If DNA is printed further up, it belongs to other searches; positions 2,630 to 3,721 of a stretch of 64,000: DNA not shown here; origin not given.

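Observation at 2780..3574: Standalone SIR2-like (SIR2_2-type) gene wedged between an amidohydrolase gene and parC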

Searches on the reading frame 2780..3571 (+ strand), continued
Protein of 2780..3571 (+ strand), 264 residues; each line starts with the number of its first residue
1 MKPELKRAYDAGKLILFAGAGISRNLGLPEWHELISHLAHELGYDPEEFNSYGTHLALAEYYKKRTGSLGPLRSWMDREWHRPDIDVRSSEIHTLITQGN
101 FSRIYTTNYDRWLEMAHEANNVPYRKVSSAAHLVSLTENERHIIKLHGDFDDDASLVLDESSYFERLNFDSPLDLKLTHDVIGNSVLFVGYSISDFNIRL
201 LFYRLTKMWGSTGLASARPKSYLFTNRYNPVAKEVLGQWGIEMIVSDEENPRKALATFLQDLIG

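Call 18: find_encoding_contigs(protein=P0003, flank=6000, max_places=3)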
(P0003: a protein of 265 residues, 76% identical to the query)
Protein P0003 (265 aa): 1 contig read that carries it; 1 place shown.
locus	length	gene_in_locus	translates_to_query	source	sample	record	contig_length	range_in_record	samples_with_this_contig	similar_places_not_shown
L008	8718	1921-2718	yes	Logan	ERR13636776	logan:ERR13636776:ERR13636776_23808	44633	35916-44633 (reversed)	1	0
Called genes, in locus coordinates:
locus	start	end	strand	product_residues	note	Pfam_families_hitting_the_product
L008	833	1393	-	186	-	-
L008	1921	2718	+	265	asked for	PF13289:SIR2_2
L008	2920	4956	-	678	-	PF02885:Glycos_trans_3N, PF00591:Glycos_transf_3, PF07831:PYNP_C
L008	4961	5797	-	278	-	PF02749:QRPTase_N, PF01729:QRPTase_C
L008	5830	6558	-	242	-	PF00528:BPD_transp_1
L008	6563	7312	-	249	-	PF00528:BPD_transp_1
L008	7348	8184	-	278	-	PF00005:ABC_tran, PF13304:AAA_21 (faint)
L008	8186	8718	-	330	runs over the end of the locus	PF13379:NMT1_2, PF09084:NMT1, PF12974:Phosphonate-bd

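Call 19: find_encoding_contigs(protein=P0006, flank=6000, max_places=3)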
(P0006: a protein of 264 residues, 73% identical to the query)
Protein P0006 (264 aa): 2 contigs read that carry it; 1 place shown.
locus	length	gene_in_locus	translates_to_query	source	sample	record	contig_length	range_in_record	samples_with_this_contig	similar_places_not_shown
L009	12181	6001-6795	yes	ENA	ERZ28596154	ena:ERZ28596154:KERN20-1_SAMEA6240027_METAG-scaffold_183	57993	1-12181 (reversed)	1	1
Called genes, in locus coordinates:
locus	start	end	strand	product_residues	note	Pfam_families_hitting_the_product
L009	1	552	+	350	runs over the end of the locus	PF01408:GFO_IDH_MocA, PF22725:GFO_IDH_MocA_C3, PF02894:GFO_IDH_MocA_C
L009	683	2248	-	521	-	PF06097:DUF945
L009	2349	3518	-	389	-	PF20511:PMI_typeI_cat, PF07883:Cupin_2 (faint), PF21621:MPI_cupin_dom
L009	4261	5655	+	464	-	PF00206:Lyase_1, PF10415:FumaraseC_C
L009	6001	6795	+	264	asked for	PF13289:SIR2_2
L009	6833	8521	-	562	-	PF00732:GMC_oxred_N, PF05199:GMC_oxred_C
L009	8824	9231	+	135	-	-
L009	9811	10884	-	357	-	-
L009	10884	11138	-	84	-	-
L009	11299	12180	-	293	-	?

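Call 20: find_encoding_contigs(protein=P0005, flank=6000, max_places=3)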
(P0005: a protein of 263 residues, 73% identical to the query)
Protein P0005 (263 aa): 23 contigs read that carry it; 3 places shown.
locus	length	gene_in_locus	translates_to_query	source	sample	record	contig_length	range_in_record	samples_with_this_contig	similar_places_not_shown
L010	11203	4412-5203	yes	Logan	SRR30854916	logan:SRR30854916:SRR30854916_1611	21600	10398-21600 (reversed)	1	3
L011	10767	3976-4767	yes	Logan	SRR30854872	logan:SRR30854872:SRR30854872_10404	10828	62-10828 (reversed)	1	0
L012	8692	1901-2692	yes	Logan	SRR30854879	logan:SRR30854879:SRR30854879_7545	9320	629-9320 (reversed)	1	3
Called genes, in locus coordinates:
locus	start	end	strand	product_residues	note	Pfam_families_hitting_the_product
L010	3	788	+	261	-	?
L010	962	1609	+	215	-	PF00702:Hydrolase, PF12710:HAD, PF13419:HAD_2, PF13242:Hydrolase_like (weak)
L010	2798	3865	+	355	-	PF00962:A_deaminase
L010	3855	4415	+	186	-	PF01725:Ham1p_like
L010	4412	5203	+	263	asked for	PF13289:SIR2_2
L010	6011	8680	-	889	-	PF02629:CoA_binding, PF13380:CoA_binding_2, PF13607:Succ_CoA_lig, PF19045:Ligase_CoA_2, PF13549:ATP-grasp_5, PF13302:Acetyltransf_3, PF00583:Acetyltransf_1, PF13508:Acetyltransf_7 (weak)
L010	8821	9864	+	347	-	PF08240:ADH_N, PF00107:ADH_zinc_N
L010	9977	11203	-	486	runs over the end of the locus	PF00199:Catalase, PF06628:Catalase-rel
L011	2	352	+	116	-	?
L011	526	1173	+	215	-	PF00702:Hydrolase, PF12710:HAD, PF13419:HAD_2, PF13242:Hydrolase_like (weak)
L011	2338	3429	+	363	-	PF00962:A_deaminase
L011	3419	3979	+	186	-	PF01725:Ham1p_like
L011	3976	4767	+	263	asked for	PF13289:SIR2_2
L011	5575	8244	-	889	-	PF02629:CoA_binding, PF13380:CoA_binding_2, PF13607:Succ_CoA_lig, PF19045:Ligase_CoA_2, PF13549:ATP-grasp_5, PF13302:Acetyltransf_3, PF00583:Acetyltransf_1, PF13508:Acetyltransf_7 (weak)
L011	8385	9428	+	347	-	PF08240:ADH_N, PF00107:ADH_zinc_N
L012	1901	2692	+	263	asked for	PF13289:SIR2_2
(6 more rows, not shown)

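Call 24: find_related_loci(query=A1, collection=genome_contigs, flank=6000)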
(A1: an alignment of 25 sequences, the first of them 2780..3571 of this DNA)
Query A1 (264 aa) in genome_contigs; peptide patterns used: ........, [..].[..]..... (x = any residue, [..] = any of these).
599 stretches matched a pattern (row limit reached: there are more); 533 encode a relative of the query (tblastn E <= 1e-3); the best 80 are kept; 80 distinct loci.
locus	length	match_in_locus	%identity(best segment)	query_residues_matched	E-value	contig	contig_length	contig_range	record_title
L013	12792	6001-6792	96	1-264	2e-173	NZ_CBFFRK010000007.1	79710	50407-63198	Erwinia sp. V71 NODE_7_length_79710_cov_82.064709, whole genome shotgun sequence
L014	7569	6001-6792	88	1-264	3e-161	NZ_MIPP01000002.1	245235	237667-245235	Pantoea eucrina strain LMG 5346 LMG_5346_Contig0002_, whole genome shotgun sequence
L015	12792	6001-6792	88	1-264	3e-161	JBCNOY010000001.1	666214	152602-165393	MAG: Enterobacterales bacterium isolate SMAGNO139 Contig1, whole genome shotgun sequence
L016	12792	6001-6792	88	1-264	3e-161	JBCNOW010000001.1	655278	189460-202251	MAG: Enterobacterales bacterium isolate SMAGNO137 Contig1, whole genome shotgun sequence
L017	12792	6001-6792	88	1-264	5e-161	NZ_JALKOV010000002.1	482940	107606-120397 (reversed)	Pantoea dispersa strain S68 contig00002, whole genome shotgun sequence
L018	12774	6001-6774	90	1-258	7e-161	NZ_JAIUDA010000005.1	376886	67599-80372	Pantoea sp. alder81 NODE_5_length_376886_cov_59.713936, whole genome shotgun sequence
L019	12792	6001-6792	88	1-264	5e-161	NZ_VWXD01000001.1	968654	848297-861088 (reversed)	Candidatus Pantoea formicae isolate Acro-805 NODE_1_length_968654_cov_71.848006, whole genome shotgun sequence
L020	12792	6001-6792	88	1-264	1e-160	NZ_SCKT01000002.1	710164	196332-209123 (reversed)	Pantoea dispersa strain DSM 30073 Scaffold2, whole genome shotgun sequence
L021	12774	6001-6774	90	1-258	3e-159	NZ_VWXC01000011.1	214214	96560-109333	Candidatus Pantoea communis isolate Al-1710 NODE_11_length_214214_cov_44.755959/0, whole genome shotgun sequence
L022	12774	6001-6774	90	1-258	3e-159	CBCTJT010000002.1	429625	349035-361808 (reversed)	MAG TPA_asm: uncultured bacterium isolate SRR20550288_binner123_Refined_6 genome assembly, contig: ERZ24911527.10, whole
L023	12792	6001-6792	87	1-264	3e-159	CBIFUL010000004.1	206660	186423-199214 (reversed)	MAG TPA_asm: uncultured Pantoea sp. isolate ERR14720263_concoct_22 genome assembly, contig: ERZ27336808.13, whole genome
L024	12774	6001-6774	90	1-258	3e-159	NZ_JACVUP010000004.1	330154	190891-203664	Erwinia sp. S63 NODE_4_length_330154_cov_28.500768, whole genome shotgun sequence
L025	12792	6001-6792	88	1-264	8e-159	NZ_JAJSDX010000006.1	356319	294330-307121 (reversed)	Pantoea sp. Mb-10 seq6, whole genome shotgun sequence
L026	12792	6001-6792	88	1-264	9e-159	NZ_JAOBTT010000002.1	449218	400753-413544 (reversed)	Pantoea eucrina strain OsEp_Plm_30P10 Scaffold_2, whole genome shotgun sequence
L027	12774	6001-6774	89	1-258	9e-159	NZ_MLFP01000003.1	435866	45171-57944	Pantoea rodasii strain LMG 26273 Contig0003_, whole genome shotgun sequence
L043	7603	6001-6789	86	1-263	2e-156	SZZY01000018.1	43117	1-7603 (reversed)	Pantoea sp. Eser Euschistus_servus_symbiont_contig18, whole genome shotgun sequence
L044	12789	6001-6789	86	1-263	2e-156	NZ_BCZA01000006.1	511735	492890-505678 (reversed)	Pantoea agglomerans NBRC 102470, whole genome shotgun sequence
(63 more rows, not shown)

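Call 29: search_protein_families(library=pfam, proteins=[L044:56-1192:+, L044:1207-2145:+, L044:2681-3610:+, L044:3522-4388:+, L044:4388-5284:+, L044:5444-6001:+, L044:6954-7295:+, L044:7884-8744:+, L044:8853-10745:+, L044:10761-12152:+], max_evalue=0.001)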
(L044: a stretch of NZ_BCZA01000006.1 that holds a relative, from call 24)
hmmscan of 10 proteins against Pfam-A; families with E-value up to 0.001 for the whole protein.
L044:56-1192:+ (379 aa): 1 family
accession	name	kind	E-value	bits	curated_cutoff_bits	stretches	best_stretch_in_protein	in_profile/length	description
PF00296.26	Bac_luciferase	-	1.6e-47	162.8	27.9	1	10-322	49-311/314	Luciferase-like monooxygenase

L044:1207-2145:+ (313 aa): 1 family
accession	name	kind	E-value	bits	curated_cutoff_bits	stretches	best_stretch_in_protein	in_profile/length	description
PF00497.25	SBP_bac_3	-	1.3e-23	83.6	26.4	1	73-295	7-130/132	Bacterial extracellular solute-binding proteins, family 3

L044:2681-3610:+ (310 aa): 1 family
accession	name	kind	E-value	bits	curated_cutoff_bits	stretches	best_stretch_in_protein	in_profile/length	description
PF00528.27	BPD_transp_1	-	7.3e-19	68.6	26.4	1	76-276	2-183/184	Binding-protein-dependent transport system inner membrane component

L044:3522-4388:+ (289 aa): 10 families
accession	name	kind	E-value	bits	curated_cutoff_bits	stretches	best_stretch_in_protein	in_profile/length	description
PF00005.33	ABC_tran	-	4.5e-35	121.7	25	1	56-214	1-137/137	ABC transporter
PF13304.12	AAA_21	-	8.5e-15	56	27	2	184-244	236-299/304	AAA domain, putative AbiEii toxin, Type IV TA system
PF02463.25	SMC_N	-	4.4e-08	33.3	40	0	171-253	135-207/220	RecF/RecN/SMC N terminal domain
PF09818.15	ABC_ATPase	-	3.8e-05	23.3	23.2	0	65-87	79-100/283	P-loop domain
PF13555.12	AAA_29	-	8.2e-05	22.7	27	1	57-84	13-40/61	P-loop containing region of AAA domain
PF13191.12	AAA_16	-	8.8e-05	23.5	32.6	1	67-104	25-63/167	AAA ATPase domain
PF03193.22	RsgA_GTPase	-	0.00031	21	30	1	52-88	93-128/174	RsgA GTPase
PF13476.12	AAA_23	-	0.00048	21.3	27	1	50-86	7-39/201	AAA domain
PF25199.1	nSTAND_NTPase5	-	0.00072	19.8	34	0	65-86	40-61/145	Novel STAND NTPase 5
PF13175.12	AAA_15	-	0.00092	19.4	32.1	0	54-104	12-65/374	AAA ATPase domain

L044:4388-5284:+ (299 aa): 2 families
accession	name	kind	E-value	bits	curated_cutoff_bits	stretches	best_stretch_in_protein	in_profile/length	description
PF00497.25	SBP_bac_3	-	8.6e-22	77.8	26.4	1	57-282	2-131/132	Bacterial extracellular solute-binding proteins, family 3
PF12974.12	Phosphonate-bd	-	0.00087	19.2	27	0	86-264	20-209/242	ABC transporter, phosphonate, periplasmic substrate-binding protein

L044:5444-6001:+ (186 aa): 1 family
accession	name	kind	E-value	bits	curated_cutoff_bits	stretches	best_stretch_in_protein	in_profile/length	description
PF01725.21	Ham1p_like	-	2.8e-35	122.4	22.5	1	3-177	1-185/186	Ham1 family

L044:6954-7295:+ (114 aa): 1 family
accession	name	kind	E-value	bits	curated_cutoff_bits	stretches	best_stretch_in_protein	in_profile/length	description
PF07130.17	YebG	-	4.8e-33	113.3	27.5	1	1-74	1-74/74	YebG protein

L044:7884-8744:+ (287 aa): 2 families
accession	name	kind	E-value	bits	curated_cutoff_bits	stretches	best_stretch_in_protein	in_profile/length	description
PF00874.25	PRD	-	3.9e-43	146.1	23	2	87-171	3-89/90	PRD domain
PF03123.20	CAT_RBD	-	2.5e-22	79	25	1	11-62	1-52/57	CAT RNA binding domain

L044:8853-10745:+ (631 aa): 3 families
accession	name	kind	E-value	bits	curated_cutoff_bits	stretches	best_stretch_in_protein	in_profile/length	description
PF00358.26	PTS_EIIA_1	-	1.4e-47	161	27.2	1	483-608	2-127/127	phosphoenolpyruvate-dependent sugar phosphotransferase system, EIIA 1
PF02378.23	PTS_EIIC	-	5.7e-32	111.5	30.7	1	120-404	2-319/319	Phosphotransferase system, EIIC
PF00367.25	PTS_EIIB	-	3.1e-15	55.7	27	1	19-52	1-34/34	phosphotransferase system, EIIB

L044:10761-12152:+ (464 aa): 1 family
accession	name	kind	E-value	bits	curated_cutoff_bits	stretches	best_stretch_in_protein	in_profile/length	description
PF00232.24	Glyco_hydro_1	-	9.6e-152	506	22.6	1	2-459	3-452/453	Glycosyl hydrolase family 1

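Call 30: search_protein_families(library=pfam, proteins=[L043:2657-3967:+, L043:3982-4710:+, L043:4890-5354:-, L043:5444-6001:+, L043:7001-7249:+], max_evalue=0.001)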
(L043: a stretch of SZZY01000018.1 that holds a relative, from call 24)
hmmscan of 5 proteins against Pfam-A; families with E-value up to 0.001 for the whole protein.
L043:2657-3967:+ (437 aa): 1 family
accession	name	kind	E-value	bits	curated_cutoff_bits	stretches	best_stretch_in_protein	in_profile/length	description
PF00296.26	Bac_luciferase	-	4.6e-50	171.2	27.9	1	27-379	14-310/314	Luciferase-like monooxygenase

L043:3982-4710:+ (243 aa): 1 family
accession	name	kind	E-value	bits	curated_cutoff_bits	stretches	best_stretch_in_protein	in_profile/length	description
PF00497.25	SBP_bac_3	-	1.1e-18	67.7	26.4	1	65-165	7-98/132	Bacterial extracellular solute-binding proteins, family 3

L043:4890-5354:- (154 aa): 0 families

L043:5444-6001:+ (186 aa): 1 family
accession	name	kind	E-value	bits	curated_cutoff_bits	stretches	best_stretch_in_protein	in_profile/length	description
PF01725.21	Ham1p_like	-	1.2e-34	120.2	22.5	1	3-177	1-185/186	Ham1 family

L043:7001-7249:+ (83 aa): 0 families

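Call 32: search_dna_similar(query=window:2780-3571:+, collection=plasmids, mode=protein, max_rows=30, max_evalue=1e-40)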
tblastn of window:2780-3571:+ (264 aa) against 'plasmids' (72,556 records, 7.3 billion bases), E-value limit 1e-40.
Records with a match: 199; places in all: 201; records where one place covers at least 80% of the query: 193.
Best place of each record, by identity: 80-90% 96; 60-80% 2; <60% 101.
By first word of the organism name: Pantoea 95; Sinorhizobium 63; Rhizobium 21; Mesorhizobium 7; Novosphingobium 3; Bradyrhizobium 2; Acinetobacter 1; Pseudomonas 1; Vibrio 1; Nitratireductor 1; and 4 more.
By predicted mobility (MOB-suite, as given by PLSDB): non-mobilizable 124; mobilizable 56; conjugative 19.
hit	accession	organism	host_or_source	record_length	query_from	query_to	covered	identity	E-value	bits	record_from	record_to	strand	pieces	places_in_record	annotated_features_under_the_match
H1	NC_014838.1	Pantoea sp. At-9b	-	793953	1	264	100%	88.6%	5e-157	489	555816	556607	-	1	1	SIR2 family protein | non-canonical purine NTP pyrophosphatase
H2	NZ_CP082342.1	Pantoea dispersa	Canis lupus familiaris,Skin swab,Paw ...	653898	1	264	100%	88.3%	2e-157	491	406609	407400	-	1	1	SIR2 family protein | non-canonical purine NTP pyrophosphatase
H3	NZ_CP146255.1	Pantoea dispersa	Nicotiana tabacum L.,Cell ...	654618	1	264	100%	88.3%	2e-157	491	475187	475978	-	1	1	SIR2 family protein | non-canonical purine NTP pyrophosphatase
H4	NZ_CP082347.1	Pantoea dispersa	water,drinking water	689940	1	264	100%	88.3%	2e-157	491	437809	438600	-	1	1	SIR2 family protein | non-canonical purine NTP pyrophosphatase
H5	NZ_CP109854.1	Pantoea dispersa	Bidens alba,Pure isolate,rhizosphere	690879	1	264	100%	88.3%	2e-157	491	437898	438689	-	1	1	SIR2 family protein | non-canonical purine NTP pyrophosphatase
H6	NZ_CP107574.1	Pantoea dispersa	Spermacoce stricta,Pure ...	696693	1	264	100%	88.3%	2e-157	491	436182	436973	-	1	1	SIR2 family protein | non-canonical purine NTP pyrophosphatase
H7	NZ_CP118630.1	Pantoea dispersa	Pure isolate,soil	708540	1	264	100%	88.3%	2e-157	491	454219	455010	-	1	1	SIR2 family protein | non-canonical purine NTP pyrophosphatase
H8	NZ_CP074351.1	Pantoea dispersa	tissue sample,leaves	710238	1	264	100%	88.3%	2e-157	491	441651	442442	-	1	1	SIR2 family protein | non-canonical purine NTP pyrophosphatase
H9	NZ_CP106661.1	Pantoea dispersa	Philodendron erubescens,Pure ...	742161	1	264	100%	88.3%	2e-157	491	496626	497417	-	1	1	SIR2 family protein | non-canonical purine NTP pyrophosphatase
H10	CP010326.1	Pantoea sp. PSNIH1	shelf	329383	1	264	100%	88.3%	2e-157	491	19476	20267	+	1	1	Sir2 family NAD-dependent protein deacetylase | nucleoside-triphosphatase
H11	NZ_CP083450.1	Pantoea eucrina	cell culture,cucumber rhizosphere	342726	1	264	100%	88.3%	2e-157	491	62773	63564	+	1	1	SIR2 family protein | non-canonical purine NTP pyrophosphatase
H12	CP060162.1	Acinetobacter venetianus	oil,oil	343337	1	264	100%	88.3%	2e-157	491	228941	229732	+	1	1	SIR2 family protein | non-canonical purine NTP pyrophosphatase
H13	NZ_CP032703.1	Pantoea soli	single isolate,soil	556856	1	261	99%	88.9%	3e-156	488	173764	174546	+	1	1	SIR2 family protein | non-canonical purine NTP pyrophosphatase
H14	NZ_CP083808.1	Pantoea agglomerans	Eucalyptus grandis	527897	1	263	100%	86.3%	3e-153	479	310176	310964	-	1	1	SIR2 family protein | non-canonical purine NTP pyrophosphatase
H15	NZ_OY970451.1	Pantoea sp. Nvir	-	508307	1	263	100%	86.3%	3e-153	479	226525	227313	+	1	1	SIR2 family protein | non-canonical purine NTP pyrophosphatase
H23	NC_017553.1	Pantoea ananatis PA13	-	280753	1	264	100%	86.0%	2e-153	479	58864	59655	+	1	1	SIR2 family protein | non-canonical purine NTP pyrophosphatase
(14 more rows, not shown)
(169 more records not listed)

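Call 33: get_annotated_region(hit=H2, flank=12000)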
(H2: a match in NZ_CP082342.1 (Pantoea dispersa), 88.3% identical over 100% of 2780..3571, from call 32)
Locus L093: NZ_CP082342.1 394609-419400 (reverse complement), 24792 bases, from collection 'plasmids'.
description: Pantoea dispersa strain AHKW2b plasmid unnamed, complete sequence
organism: Pantoea dispersa (NCBI taxid 59814)
taxonomy: Bacteria; Pseudomonadota; Gammaproteobacteria; Enterobacterales; Erwiniaceae; Pantoea; Pantoea dispersa
host: -; source: Canis lupus familiaris,Skin swab,Paw surface; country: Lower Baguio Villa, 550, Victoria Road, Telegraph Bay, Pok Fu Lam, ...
typing (MOB-suite, as given by PLSDB): non-mobilizable; replicon rep_cluster_1232
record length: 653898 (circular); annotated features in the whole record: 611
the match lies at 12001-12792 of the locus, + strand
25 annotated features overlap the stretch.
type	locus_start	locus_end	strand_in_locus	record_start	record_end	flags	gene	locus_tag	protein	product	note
CDS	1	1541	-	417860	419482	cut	-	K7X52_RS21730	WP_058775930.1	TIGR04028 family ABC transporter substrate-binding protein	GO:0055085 - transmembrane transport [Evidence IEA]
CDS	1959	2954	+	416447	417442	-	-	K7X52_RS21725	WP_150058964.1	MsnO8 family LLM class oxidoreductase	GO:0008150 - biological_process [Evidence IEA]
CDS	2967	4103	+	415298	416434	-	-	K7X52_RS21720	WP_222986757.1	amidohydrolase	-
CDS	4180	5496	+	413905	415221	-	-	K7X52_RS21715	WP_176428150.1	LLM class flavin-dependent oxidoreductase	-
CDS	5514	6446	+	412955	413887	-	-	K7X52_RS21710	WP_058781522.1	ABC transporter substrate-binding protein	-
CDS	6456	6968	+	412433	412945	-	-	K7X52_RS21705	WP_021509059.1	GNAT family N-acetyltransferase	-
CDS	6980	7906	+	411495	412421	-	-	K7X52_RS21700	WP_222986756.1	amino acid ABC transporter permease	GO:0006865 - amino acid transport [Evidence IEA]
CDS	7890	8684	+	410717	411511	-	-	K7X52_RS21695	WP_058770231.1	amino acid ABC transporter ATP-binding protein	-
CDS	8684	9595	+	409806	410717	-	-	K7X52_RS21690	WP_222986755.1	ABC transporter substrate-binding protein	-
CDS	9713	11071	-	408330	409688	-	-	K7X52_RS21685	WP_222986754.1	EAL domain-containing protein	-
CDS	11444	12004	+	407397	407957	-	-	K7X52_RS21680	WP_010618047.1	non-canonical purine NTP pyrophosphatase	GO:0009143 - nucleoside triphosphate catabolic process [Evidence IEA]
CDS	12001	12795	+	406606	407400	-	-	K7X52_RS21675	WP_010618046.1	SIR2 family protein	-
CDS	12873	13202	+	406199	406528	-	-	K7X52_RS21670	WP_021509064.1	YebG family protein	-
CDS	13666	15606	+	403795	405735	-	-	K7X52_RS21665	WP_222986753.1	methyl-accepting chemotaxis protein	GO:0007165 - signal transduction [Evidence IEA]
CDS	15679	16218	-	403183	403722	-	cybB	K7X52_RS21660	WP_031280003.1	cytochrome b561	GO:0022904 - respiratory electron transport chain [Evidence IEA]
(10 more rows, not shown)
